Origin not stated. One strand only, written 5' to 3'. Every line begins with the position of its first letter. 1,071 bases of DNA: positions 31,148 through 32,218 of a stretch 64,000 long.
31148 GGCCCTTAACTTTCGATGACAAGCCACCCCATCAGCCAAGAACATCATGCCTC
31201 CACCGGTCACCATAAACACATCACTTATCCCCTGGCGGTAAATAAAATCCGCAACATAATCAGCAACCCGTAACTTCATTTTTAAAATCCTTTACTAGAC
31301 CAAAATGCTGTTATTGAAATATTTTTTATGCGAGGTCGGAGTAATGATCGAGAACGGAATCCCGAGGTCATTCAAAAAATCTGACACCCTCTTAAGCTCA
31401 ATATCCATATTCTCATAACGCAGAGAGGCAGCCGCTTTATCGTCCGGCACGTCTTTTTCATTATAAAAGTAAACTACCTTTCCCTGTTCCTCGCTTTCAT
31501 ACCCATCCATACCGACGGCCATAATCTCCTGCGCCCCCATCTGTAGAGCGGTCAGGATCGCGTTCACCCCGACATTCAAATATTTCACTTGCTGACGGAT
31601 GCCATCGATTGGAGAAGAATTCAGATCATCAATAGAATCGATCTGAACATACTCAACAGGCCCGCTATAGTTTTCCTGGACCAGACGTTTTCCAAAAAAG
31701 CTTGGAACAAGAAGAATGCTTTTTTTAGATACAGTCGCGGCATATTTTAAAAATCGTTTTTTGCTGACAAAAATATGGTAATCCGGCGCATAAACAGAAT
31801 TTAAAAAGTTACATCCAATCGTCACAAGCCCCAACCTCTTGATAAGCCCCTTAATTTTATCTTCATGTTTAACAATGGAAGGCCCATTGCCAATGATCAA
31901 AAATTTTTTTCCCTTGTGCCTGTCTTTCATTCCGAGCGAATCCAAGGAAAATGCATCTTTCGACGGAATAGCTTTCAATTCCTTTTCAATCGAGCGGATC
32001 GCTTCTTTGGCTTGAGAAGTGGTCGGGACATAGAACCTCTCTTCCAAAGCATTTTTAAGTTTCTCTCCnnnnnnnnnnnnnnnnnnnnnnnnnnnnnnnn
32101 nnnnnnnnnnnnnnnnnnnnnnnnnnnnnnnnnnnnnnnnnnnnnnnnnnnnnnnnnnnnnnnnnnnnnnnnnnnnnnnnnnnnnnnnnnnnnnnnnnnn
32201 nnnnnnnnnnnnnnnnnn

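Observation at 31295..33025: HMGL-like aldolase fused to a Maf/DUF115 glycosyltransferase-like domain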

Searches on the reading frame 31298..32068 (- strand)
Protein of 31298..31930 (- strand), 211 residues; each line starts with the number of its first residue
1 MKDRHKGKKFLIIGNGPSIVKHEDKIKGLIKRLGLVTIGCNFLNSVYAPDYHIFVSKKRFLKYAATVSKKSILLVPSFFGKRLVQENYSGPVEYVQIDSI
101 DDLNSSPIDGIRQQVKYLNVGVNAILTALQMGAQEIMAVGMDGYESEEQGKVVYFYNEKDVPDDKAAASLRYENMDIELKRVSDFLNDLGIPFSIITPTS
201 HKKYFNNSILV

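Call 32: predict_structure(alignment_id=A2)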
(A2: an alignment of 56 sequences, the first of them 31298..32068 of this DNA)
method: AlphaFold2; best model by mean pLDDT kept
length: 257 residues; sequences in the alignment: 56
mean_pLDDT: 86.9   pTM: 0.84
mean pLDDT of the five models: 86.9, 86.3, 85.5, 84.9, 84.8
residues with pLDDT >= 90: 176; 70-90: 35; 50-70: 31; < 50: 15
segments of 3 or more residues with pLDDT < 50: 1-9, 193-195
pLDDT, mean of each block of 10 residues (from residue 1): 44 62 69 87 96 98 92 96 95 95 94 96 97 98 95 97 96 99 90 50 65 80 96 98 91 79
secondary structure, 60 per line:
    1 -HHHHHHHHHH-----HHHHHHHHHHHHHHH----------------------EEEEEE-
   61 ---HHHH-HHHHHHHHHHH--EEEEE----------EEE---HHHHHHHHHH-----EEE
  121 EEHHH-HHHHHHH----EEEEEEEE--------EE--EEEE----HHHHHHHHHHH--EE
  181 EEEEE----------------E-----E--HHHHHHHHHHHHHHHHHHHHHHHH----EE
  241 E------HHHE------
elements in order: H2-11 H17-31 E54-59 H64-67 H69-79 E82-86 E97-99 H103-112 E118-122 H127-133 E138-145 E158-161 H166-176 E179-185 H211-234 E239-241

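Call 35: fold_search(model_id=the predicted structure, library=pdb)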
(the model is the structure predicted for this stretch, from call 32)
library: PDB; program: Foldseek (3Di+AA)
matches with E <= 10: 1329; with E <= 0.001: 7
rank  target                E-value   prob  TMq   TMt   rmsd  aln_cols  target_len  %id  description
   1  8sd5_B                4.3e-06  1.00  0.46  0.53   9.8       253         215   16  Crystal structure of HPPK from Methanocaldococcus jannaschii (released 2024-07-03)
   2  8sbu_B                7.1e-06  1.00  0.44  0.21  10.2       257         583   14  Crystal structure of MBP fusion with HPPK from Methanocaldococcus jannaschii (released 2024-07-03)
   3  9hmz_A                1.9e-05  1.00  0.38  0.30   6.9       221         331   15  Structure of Corynebacterium glutamicum SteA, a cell division regulator (released 2025-07-30)
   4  9hmz_D                2.2e-05  1.00  0.36  0.29   8.2       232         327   13  Structure of Corynebacterium glutamicum SteA, a cell division regulator (released 2025-07-30)
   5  9hmy                  4.9e-05  1.00  0.39  0.32   7.7       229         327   14  Structure of Mycobacterium tuberculosis SteA (Rv1697), a cell division regulator (released 2025-07-30)
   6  9hmz_G                6.2e-05  1.00  0.35  0.28   8.4       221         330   15  Structure of Corynebacterium glutamicum SteA, a cell division regulator (released 2025-07-30)
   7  8sd5_A                1.0e-04  1.00  0.41  0.48  10.2       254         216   16  Crystal structure of HPPK from Methanocaldococcus jannaschii (released 2024-07-03)
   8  4r1s_B                3.8e-03  0.77  0.28  0.24  11.8       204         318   14  Crystal structure of Petunia hydrida cinnamoyl-CoA reductase (released 2014-10-01)
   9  4r1s_A                7.5e-03  0.66  0.27  0.23  11.9       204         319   14  Crystal structure of Petunia hydrida cinnamoyl-CoA reductase (released 2014-10-01)
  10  7xwu_B                9.1e-03  0.51  0.25  0.21  11.6       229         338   12  Ketoreductase CpKR mutant - M1 (released 2023-05-31)
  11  4u7w_B                1.0e-02  0.33  0.26  0.19  13.9       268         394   11  The crystal structure of the terminal R domain from the myxalamid PKS-NRPS biosynthetic pathway (released 2015-08-12)
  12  2iod_B                1.1e-02  0.60  0.27  0.23  11.4       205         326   12  Binding of two substrate analogue molecules to dihydroflavonol-4-reductase alters the functional geometry of the catal (released 2007-09-11)
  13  7xwu_A                1.2e-02  0.38  0.24  0.20  11.6       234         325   12  Ketoreductase CpKR mutant - M1 (released 2023-05-31)
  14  4w4t_A                1.2e-02  0.25  0.24  0.18  14.0       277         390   13  The crystal structure of the terminal R domain from the myxalamid PKS-NRPS biosynthetic pathway (released 2015-08-12)
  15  8h61                  1.6e-02  0.41  0.25  0.20  12.0       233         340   11  Ketoreductase CpKR mutant - M2 (released 2023-10-18)
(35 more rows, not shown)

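Call 57: search_protein_representatives(protein=window:31298-31930:-)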
Query: 211 residues. Proteins with E-value up to 0.001 (for the whole library): 227; up to 1e-10: 125; up to 1e-30: 6. The best 150 are listed.
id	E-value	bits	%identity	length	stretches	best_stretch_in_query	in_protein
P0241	2.9e-77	275.3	60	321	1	2-207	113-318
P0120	3.9e-57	209.6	51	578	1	6-208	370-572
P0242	4.7e-47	176.7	49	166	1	46-209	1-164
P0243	2.3e-43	164.6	47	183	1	32-206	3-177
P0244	9.8e-34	133.2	65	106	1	106-207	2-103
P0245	2.3e-31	125.5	38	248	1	4-207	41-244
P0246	1.6e-29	119.4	38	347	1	3-206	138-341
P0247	8.1e-29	117.1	35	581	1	2-206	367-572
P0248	3.7e-28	115.0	34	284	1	3-205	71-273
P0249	1.5e-26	109.8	32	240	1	3-207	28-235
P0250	3.8e-26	108.4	39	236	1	4-208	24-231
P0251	6.7e-26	107.6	32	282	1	3-206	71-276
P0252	1.8e-24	103.0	31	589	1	3-206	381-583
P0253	6.3e-24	101.2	34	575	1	3-207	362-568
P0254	7.5e-24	100.9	38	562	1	3-209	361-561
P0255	1.1e-23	100.3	35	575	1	3-210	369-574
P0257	2.8e-23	99.1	36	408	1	3-207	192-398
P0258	9.7e-23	97.3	32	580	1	3-206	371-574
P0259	2.3e-22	96.0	35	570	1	3-206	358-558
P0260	4.4e-22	95.2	36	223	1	3-211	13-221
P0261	1.1e-21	93.8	32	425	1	4-206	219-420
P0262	1.2e-21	93.8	33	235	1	8-211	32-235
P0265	8.1e-21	91.0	35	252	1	3-206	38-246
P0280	1.8e-17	80.1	31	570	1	6-206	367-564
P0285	5.8e-17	78.4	33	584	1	2-206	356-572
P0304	2.4e-15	73.2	33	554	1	3-202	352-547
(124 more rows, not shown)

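Call 59: find_encoding_contigs(protein=P0245, flank=8000, max_places=2)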
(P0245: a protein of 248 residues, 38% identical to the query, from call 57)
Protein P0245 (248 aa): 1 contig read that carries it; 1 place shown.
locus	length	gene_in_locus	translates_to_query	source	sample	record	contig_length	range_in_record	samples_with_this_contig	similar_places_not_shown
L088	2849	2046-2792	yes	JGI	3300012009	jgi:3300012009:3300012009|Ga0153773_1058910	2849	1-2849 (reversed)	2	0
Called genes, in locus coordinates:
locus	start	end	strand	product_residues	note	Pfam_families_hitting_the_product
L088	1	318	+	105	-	?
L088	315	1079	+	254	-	PF02348:CTP_transf_3, PF12804:NTP_transf_3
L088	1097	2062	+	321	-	PF13489:Methyltransf_23, PF08241:Methyltransf_11 (weak), PF08242:Methyltransf_12 (weak)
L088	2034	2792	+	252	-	PF01973:MptE-like (weak)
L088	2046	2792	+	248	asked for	PF01973:MptE-like (weak)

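Call 60: find_encoding_contigs(protein=P0249, flank=8000, max_places=2)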
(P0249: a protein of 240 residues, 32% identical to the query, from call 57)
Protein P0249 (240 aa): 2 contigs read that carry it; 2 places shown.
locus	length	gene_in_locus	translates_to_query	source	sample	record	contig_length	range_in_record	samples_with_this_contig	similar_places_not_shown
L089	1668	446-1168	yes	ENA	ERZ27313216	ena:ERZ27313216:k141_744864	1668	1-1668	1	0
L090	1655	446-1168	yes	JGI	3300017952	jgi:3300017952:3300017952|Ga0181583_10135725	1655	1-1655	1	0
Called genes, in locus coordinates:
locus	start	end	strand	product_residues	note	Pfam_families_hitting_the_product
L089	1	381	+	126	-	?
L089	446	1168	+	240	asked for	-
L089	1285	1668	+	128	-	?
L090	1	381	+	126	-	?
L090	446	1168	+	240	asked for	-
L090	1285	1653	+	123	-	?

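Call 61: list_cluster_members(proteins=[P0241, P0246, P0248, P0250, P0251, P0257, P0260, P0261, P0262, P0265])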
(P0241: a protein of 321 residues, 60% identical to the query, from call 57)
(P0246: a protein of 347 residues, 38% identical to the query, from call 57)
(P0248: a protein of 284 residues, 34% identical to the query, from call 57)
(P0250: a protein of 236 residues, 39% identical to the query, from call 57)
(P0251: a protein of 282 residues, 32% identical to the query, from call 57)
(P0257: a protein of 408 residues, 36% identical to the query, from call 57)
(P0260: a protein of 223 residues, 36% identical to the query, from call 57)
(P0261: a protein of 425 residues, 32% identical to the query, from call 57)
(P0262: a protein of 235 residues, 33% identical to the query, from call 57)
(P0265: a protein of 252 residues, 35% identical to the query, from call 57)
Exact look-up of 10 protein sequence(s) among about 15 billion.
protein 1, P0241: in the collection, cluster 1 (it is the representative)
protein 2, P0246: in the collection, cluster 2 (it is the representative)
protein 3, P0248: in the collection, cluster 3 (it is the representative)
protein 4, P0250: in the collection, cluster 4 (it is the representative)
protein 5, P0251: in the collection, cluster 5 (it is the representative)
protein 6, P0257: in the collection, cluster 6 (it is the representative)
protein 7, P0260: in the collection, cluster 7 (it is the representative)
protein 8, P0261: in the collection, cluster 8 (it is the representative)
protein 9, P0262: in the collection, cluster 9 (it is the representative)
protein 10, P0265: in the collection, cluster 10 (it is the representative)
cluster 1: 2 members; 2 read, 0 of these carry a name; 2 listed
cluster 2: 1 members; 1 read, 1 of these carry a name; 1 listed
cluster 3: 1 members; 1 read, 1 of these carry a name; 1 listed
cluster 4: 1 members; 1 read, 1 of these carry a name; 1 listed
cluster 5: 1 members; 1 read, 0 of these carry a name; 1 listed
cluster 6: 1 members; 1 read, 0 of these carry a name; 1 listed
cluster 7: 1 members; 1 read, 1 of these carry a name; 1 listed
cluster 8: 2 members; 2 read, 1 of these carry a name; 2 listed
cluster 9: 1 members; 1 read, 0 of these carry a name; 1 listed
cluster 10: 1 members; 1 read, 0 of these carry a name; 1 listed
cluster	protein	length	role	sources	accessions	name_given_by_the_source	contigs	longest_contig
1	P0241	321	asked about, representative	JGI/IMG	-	-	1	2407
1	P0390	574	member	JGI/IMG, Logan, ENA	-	-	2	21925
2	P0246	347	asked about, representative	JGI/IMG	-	4-hydroxy 2-oxovalerate aldolase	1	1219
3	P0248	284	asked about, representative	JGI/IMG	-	hypothetical protein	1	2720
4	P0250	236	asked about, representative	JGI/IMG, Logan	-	hypothetical protein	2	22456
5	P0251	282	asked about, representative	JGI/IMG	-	-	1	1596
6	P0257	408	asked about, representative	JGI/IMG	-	-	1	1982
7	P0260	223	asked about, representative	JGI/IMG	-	hypothetical protein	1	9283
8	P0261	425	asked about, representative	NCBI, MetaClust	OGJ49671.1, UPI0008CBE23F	hypothetical protein A2335_00765, partial [Candidatus Peregrinibacteria bacterium ... | status=active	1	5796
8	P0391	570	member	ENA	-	-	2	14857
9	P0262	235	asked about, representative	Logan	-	-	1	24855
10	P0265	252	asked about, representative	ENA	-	-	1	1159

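Call 62: find_encoding_contigs(protein=P0250, flank=9000, max_places=1)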
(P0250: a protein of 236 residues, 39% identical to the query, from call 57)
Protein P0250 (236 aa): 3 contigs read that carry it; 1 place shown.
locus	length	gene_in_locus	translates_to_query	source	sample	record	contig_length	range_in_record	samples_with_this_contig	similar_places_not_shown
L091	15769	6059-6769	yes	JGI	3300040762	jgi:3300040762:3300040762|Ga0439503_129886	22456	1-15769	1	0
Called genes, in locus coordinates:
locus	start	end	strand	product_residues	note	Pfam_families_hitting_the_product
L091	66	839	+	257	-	-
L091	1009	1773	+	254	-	PF03328:HpcH_HpaI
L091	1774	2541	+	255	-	PF02348:CTP_transf_3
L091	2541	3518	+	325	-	PF13489:Methyltransf_23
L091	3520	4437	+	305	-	PF00389:2-Hacid_dh, PF02826:2-Hacid_dh_C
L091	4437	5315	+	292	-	PF01073:3Beta_HSD, PF01370:Epimerase, PF02719:Polysacc_synt_2, PF04321:RmlD_sub_bind, PF05368:NmrA (weak), PF07993:NAD_binding_4 (faint), PF13460:NAD_binding_10, PF16363:GDP_Man_Dehyd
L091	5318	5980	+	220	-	PF04199:Cyclase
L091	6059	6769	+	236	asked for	PF01973:MptE-like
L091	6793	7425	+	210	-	PF08241:Methyltransf_11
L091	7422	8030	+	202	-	-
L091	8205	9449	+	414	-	PF03062:MBOAT, PF13813:MBOAT_2 (weak)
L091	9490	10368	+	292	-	-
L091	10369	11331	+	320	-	PF00534:Glycos_transf_1, PF13524:Glyco_trans_1_2, PF13692:Glyco_trans_1_4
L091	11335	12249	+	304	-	PF00535:Glycos_transf_2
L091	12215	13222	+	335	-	PF13692:Glyco_trans_1_4, PF00534:Glycos_transf_1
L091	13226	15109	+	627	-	PF00664:ABC_membrane, PF13304:AAA_21 (faint), PF02463:SMC_N (weak), PF00005:ABC_tran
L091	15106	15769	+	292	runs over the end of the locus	-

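Call 63: find_encoding_contigs(protein=P0262, flank=9000, max_places=1)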
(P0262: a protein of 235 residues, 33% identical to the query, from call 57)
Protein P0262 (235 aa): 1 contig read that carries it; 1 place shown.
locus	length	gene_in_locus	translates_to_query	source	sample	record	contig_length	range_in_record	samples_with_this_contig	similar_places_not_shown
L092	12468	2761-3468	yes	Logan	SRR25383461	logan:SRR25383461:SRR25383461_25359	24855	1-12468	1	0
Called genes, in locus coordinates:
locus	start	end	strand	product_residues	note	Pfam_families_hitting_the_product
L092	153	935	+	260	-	PF03328:HpcH_HpaI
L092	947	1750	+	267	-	PF02348:CTP_transf_3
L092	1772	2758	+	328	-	PF13489:Methyltransf_23, PF13847:Methyltransf_31 (weak), PF08241:Methyltransf_11, PF08242:Methyltransf_12, PF13649:Methyltransf_25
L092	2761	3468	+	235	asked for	PF01973:MptE-like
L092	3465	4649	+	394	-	PF02348:CTP_transf_3, PF08282:Hydrolase_3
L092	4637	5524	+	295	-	PF03102:NeuB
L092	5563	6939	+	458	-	PF02310:B12-binding, PF04055:Radical_SAM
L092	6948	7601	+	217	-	PF13489:Methyltransf_23 (weak), PF08241:Methyltransf_11 (weak)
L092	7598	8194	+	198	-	-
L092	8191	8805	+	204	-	-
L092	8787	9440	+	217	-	PF08003:Methyltransf_9, PF13489:Methyltransf_23 (weak), PF13649:Methyltransf_25, PF13847:Methyltransf_31 (weak), PF08241:Methyltransf_11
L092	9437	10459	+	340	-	PF13524:Glyco_trans_1_2, PF13692:Glyco_trans_1_4, PF00534:Glycos_transf_1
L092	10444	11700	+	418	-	PF08421:Methyltransf_13, PF13489:Methyltransf_23, PF08484:Methyltransf_14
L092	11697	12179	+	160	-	PF01370:Epimerase, PF16363:GDP_Man_Dehyd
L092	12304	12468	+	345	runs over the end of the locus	PF01370:Epimerase, PF04321:RmlD_sub_bind, PF16363:GDP_Man_Dehyd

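Call 64: find_encoding_contigs(protein=P0260, flank=9000, max_places=1)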
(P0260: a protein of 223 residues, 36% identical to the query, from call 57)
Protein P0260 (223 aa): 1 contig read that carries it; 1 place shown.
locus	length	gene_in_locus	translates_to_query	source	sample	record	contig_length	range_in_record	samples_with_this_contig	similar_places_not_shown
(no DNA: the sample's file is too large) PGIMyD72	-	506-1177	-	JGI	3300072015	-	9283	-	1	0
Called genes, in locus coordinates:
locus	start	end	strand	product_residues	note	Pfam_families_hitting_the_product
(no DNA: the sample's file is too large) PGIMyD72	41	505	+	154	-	-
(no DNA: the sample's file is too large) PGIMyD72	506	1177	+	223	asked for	-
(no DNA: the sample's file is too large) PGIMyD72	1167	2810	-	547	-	PF02310:B12-binding (weak), PF04055:Radical_SAM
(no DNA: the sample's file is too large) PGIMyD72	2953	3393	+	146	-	PF01467:CTP_transf_like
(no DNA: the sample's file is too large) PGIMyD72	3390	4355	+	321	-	PF01073:3Beta_HSD (weak), PF01370:Epimerase, PF02719:Polysacc_synt_2 (weak), PF04321:RmlD_sub_bind, PF07993:NAD_binding_4 (faint), PF16363:GDP_Man_Dehyd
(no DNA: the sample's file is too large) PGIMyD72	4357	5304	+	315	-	PF00676:E1_dh, PF13292:DXP_synthase_N (weak)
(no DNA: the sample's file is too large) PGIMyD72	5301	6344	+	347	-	PF02779:Transket_pyr, PF02780:Transketolase_C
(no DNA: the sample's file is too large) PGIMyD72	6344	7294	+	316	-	PF02548:Pantoate_transf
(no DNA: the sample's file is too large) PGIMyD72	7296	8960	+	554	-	PF02776:TPP_enzyme_N, PF00205:TPP_enzyme_M, PF02775:TPP_enzyme_C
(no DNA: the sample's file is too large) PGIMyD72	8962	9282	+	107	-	?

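Call 69: list_cluster_members(proteins=[P0247, P0252, P0253, P0254, P0255, P0258, P0259, P0280, P0285, P0304])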
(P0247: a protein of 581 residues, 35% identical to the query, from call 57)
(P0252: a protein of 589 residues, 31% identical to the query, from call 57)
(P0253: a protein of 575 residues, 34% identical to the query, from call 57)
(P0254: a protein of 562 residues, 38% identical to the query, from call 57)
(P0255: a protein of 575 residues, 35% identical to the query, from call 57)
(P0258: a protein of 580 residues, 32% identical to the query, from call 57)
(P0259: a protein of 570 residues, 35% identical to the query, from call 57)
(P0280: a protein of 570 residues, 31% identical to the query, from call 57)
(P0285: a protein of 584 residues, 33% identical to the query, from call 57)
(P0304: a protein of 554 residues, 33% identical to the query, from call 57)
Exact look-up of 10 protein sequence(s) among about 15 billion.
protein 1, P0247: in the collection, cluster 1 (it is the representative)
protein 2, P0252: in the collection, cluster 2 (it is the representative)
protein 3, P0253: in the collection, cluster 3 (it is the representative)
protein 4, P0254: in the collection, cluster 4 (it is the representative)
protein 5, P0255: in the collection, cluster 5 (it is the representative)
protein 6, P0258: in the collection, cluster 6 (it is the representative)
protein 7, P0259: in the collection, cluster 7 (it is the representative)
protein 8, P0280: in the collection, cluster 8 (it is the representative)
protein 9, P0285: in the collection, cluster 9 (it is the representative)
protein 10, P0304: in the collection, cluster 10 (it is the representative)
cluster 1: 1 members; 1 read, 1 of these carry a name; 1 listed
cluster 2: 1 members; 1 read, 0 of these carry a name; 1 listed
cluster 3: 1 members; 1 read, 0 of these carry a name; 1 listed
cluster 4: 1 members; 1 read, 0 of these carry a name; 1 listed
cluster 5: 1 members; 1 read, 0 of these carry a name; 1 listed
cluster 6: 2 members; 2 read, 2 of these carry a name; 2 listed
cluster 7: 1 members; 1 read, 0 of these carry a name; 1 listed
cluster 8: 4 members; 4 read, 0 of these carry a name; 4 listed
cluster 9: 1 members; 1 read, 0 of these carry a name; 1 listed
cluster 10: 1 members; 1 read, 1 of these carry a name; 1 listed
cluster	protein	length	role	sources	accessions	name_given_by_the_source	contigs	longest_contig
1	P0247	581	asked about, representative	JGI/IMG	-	4-hydroxy 2-oxovalerate aldolase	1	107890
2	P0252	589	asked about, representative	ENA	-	-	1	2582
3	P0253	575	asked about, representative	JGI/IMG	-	-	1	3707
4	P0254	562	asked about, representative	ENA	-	-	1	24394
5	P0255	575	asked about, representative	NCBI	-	-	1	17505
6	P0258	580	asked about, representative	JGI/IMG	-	4-hydroxy 2-oxovalerate aldolase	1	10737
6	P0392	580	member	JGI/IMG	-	4-hydroxy 2-oxovalerate aldolase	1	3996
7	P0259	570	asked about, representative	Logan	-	-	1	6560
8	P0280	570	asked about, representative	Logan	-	-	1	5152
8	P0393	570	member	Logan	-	-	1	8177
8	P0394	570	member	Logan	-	-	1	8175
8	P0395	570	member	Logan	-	-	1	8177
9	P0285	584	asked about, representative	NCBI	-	-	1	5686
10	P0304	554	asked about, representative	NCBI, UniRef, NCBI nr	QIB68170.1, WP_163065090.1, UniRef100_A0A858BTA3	hypothetical protein Ami103574_02075 [Aminipila butyrica] | Pyruvate carboxyltransferase domain-containing protein n=1 Tax=Aminipila butyrica ... | hypothetical protein [Aminipila butyrica]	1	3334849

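Call 70: find_encoding_contigs(protein=P0304, flank=10000, max_places=1)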
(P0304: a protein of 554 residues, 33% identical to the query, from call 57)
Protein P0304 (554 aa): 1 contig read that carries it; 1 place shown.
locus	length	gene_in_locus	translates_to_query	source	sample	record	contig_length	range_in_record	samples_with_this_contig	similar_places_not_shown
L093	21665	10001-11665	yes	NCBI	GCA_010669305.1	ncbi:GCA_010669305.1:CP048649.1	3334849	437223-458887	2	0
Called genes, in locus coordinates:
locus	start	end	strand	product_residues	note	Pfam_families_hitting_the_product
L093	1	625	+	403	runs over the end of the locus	PF13477:Glyco_trans_4_2, PF13439:Glyco_transf_4, PF13579:Glyco_trans_4_4 (weak), PF00534:Glycos_transf_1, PF13692:Glyco_trans_1_4, PF13524:Glyco_trans_1_2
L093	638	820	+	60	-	-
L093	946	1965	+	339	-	PF01073:3Beta_HSD, PF01370:Epimerase, PF02719:Polysacc_synt_2, PF04321:RmlD_sub_bind, PF07993:NAD_binding_4, PF16363:GDP_Man_Dehyd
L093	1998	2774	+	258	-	PF01061:ABC2_membrane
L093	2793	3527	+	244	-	PF13555:AAA_29 (weak), PF00005:ABC_tran, PF13304:AAA_21 (faint)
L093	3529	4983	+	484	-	PF13439:Glyco_transf_4, PF13579:Glyco_trans_4_4, PF00534:Glycos_transf_1, PF13692:Glyco_trans_1_4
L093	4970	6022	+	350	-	PF00535:Glycos_transf_2, PF10111:Glyco_tranf_2_2, PF13641:Glyco_tranf_2_3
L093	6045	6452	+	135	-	PF05523:FdtA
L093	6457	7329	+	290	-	PF00483:NTP_transferase, PF12804:NTP_transf_3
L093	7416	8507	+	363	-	PF01041:DegT_DnrJ_EryC1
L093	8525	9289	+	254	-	PF00132:Hexapep (weak), PF24894:Hexapep_GlmU (faint), PF25084:LbH_EIF2B (weak), PF25087:GMPPB_C (weak), PF14602:Hexapep_2 (weak), PF00132:Hexapep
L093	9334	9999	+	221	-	PF02348:CTP_transf_3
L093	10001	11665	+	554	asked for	PF00682:HMGL-like, PF01973:MptE-like (weak)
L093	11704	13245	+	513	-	PF04055:Radical_SAM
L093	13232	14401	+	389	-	PF00535:Glycos_transf_2, PF13641:Glyco_tranf_2_3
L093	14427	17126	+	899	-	PF00535:Glycos_transf_2, PF10111:Glyco_tranf_2_2, PF13641:Glyco_tranf_2_3, PF04464:Glyphos_transf (weak)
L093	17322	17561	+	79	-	PF07866:DUF1653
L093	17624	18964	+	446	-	-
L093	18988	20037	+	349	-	PF01073:3Beta_HSD, PF01370:Epimerase, PF02719:Polysacc_synt_2, PF04321:RmlD_sub_bind, PF05368:NmrA (weak), PF13460:NAD_binding_10, PF16363:GDP_Man_Dehyd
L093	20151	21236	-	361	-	PF04245:NA37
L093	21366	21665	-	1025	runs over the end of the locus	PF04932:Wzy_C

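Call 71: find_encoding_contigs(protein=P0247, flank=10000, max_places=1)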
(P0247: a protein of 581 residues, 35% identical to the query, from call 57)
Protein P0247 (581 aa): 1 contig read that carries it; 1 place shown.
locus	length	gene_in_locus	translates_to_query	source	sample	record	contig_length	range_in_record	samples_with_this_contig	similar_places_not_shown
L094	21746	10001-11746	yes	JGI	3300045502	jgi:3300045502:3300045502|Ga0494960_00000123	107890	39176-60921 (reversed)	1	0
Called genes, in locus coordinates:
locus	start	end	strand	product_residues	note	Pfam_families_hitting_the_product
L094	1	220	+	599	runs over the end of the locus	PF02543:Carbam_trans_N, PF16861:Carbam_trans_C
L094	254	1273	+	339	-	PF03102:NeuB, PF08666:SAF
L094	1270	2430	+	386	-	PF02350:Epimerase_2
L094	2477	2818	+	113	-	PF00571:CBS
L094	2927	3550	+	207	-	PF02348:CTP_transf_3, PF12804:NTP_transf_3 (weak)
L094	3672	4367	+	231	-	PF13489:Methyltransf_23 (weak), PF13847:Methyltransf_31, PF08241:Methyltransf_11, PF08242:Methyltransf_12, PF13649:Methyltransf_25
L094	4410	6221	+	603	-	PF27859:LIC12162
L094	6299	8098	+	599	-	PF02310:B12-binding, PF04055:Radical_SAM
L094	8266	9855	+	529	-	PF01943:Polysacc_synt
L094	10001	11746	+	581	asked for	PF00682:HMGL-like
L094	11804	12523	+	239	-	PF00702:Hydrolase, PF12710:HAD, PF13419:HAD_2, PF13242:Hydrolase_like (weak)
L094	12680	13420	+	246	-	PF02348:CTP_transf_3, PF12804:NTP_transf_3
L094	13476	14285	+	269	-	PF13489:Methyltransf_23 (weak), PF08241:Methyltransf_11, PF13649:Methyltransf_25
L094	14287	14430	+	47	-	-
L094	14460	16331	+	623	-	-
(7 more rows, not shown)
